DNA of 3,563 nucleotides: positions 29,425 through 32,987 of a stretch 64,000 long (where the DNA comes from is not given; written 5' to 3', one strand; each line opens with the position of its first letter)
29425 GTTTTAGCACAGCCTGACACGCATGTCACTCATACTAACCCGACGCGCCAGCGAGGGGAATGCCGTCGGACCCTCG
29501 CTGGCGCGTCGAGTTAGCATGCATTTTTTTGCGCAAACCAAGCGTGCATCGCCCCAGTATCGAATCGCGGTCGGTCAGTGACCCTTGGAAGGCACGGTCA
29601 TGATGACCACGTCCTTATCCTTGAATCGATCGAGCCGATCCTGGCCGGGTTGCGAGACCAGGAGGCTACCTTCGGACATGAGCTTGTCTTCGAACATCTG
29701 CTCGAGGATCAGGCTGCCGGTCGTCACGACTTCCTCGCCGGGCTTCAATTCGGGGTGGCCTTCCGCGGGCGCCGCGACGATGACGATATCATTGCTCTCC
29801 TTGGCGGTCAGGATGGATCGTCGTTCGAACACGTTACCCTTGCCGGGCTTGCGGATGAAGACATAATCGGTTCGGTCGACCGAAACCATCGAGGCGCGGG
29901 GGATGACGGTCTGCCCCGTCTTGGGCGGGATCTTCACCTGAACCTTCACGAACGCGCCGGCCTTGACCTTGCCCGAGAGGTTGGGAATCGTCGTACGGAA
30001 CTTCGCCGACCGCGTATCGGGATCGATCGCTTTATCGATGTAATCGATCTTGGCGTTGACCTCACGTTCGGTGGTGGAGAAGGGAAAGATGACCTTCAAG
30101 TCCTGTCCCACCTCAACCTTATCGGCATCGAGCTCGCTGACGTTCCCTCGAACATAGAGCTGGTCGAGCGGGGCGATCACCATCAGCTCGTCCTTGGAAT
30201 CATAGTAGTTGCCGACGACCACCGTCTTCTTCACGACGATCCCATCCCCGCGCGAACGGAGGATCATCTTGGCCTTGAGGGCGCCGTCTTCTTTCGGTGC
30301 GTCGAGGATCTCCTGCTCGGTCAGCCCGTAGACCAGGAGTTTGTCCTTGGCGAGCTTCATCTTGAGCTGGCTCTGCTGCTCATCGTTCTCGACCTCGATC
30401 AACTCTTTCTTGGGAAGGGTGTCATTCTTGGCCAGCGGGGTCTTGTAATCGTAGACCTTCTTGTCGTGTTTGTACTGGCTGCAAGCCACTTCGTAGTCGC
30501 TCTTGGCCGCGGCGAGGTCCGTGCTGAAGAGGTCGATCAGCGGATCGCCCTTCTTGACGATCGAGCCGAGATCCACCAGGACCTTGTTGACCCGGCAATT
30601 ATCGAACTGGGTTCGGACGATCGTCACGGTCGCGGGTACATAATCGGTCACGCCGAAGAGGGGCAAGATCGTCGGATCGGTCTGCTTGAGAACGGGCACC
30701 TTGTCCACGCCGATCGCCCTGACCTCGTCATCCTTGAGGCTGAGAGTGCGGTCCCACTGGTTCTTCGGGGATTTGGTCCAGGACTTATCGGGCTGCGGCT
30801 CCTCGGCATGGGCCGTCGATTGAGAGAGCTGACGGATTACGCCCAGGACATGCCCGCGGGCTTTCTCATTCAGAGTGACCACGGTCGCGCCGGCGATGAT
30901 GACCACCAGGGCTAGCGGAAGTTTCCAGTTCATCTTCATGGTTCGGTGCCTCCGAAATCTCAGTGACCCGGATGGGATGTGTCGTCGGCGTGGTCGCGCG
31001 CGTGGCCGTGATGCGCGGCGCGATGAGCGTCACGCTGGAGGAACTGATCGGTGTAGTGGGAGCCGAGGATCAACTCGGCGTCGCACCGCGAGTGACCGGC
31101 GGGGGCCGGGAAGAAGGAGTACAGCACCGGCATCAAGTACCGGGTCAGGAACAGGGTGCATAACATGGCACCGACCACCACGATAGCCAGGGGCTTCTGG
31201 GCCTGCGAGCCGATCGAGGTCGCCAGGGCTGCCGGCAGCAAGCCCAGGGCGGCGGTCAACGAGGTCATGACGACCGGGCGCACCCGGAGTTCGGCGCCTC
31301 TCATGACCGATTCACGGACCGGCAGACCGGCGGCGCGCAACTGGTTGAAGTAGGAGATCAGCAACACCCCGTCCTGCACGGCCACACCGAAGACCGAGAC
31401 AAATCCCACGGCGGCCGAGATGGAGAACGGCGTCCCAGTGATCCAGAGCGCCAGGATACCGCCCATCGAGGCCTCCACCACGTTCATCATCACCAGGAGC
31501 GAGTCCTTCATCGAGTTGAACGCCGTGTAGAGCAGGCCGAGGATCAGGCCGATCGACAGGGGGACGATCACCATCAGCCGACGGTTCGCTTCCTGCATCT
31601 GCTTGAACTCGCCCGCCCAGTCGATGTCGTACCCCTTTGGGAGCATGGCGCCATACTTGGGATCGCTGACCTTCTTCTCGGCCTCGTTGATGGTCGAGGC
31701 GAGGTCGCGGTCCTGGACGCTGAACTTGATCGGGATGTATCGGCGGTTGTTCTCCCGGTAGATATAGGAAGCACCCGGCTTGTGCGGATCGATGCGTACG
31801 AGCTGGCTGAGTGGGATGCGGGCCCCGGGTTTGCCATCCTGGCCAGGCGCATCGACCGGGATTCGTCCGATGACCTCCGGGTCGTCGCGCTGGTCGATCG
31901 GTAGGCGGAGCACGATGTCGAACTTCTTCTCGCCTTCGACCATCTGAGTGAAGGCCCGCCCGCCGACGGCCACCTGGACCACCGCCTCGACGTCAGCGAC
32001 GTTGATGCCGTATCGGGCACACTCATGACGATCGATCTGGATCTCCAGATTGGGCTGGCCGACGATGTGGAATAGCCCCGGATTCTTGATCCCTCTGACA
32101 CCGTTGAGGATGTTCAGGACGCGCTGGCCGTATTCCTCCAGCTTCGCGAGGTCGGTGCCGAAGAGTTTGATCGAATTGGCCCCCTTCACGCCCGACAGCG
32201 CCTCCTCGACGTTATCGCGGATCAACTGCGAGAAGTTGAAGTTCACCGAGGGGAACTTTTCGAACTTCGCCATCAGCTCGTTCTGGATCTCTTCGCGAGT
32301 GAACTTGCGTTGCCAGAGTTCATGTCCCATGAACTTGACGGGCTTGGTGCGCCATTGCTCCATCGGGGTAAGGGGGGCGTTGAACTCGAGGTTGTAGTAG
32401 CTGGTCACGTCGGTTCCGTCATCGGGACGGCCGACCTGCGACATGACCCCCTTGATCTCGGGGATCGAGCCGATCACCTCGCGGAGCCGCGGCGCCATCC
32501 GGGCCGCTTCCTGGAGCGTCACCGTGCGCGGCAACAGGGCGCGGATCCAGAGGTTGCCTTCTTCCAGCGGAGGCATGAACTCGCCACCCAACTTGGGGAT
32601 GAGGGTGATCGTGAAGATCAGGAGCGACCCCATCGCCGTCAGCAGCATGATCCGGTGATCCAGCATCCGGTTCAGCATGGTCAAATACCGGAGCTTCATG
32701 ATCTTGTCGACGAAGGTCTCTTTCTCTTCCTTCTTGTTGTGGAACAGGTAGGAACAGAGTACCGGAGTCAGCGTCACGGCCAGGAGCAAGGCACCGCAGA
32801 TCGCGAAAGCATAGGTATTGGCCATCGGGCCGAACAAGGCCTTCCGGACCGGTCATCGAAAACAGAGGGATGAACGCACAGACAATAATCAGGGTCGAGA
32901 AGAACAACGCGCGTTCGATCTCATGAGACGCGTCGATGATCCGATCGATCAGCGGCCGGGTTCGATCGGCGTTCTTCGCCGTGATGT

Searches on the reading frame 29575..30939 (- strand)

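Call 68: search_protein_families(library=pfam, proteins=[window:29575-30939:-], max_evalue=0.00001)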
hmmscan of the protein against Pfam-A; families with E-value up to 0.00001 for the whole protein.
window:29575-30939:- (454 aa): 2 families
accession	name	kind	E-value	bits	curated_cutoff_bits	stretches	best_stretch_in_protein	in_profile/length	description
PF16576.10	HlyD_D23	-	1.9e-33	116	30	1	106-331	20-214/214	Barrel-sandwich domain of CusB or HlyD membrane-fusion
PF13437.12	HlyD_3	-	7.8e-16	59.2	22.2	1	227-321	2-96/106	HlyD family secretion protein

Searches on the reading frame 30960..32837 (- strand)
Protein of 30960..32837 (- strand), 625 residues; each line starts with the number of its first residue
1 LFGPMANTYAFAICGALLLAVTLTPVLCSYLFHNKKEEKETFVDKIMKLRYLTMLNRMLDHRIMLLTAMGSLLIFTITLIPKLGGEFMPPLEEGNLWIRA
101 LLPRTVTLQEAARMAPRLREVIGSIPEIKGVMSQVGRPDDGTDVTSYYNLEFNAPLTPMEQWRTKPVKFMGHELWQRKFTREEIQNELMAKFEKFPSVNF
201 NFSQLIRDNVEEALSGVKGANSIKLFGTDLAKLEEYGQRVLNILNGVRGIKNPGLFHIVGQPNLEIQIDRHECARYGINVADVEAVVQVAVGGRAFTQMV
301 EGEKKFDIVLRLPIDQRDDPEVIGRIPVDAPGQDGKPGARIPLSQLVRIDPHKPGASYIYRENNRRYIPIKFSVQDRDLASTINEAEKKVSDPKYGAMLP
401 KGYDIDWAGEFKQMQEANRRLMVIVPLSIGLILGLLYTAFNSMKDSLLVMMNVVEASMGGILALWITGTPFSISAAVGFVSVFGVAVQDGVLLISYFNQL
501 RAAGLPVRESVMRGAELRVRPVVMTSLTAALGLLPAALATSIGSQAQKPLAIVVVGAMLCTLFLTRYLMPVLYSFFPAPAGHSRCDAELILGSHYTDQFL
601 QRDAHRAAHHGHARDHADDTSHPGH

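Call 68: search_protein_families(library=pfam, proteins=[window:30960-32837:-], max_evalue=0.00001)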
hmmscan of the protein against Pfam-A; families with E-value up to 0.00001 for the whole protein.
window:30960-32837:- (625 aa): 1 family
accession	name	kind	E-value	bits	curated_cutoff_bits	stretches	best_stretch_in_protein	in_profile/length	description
PF00873.25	ACR_tran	-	4.9e-120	402.4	28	1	1-576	459-1020/1021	AcrB/AcrD/AcrF family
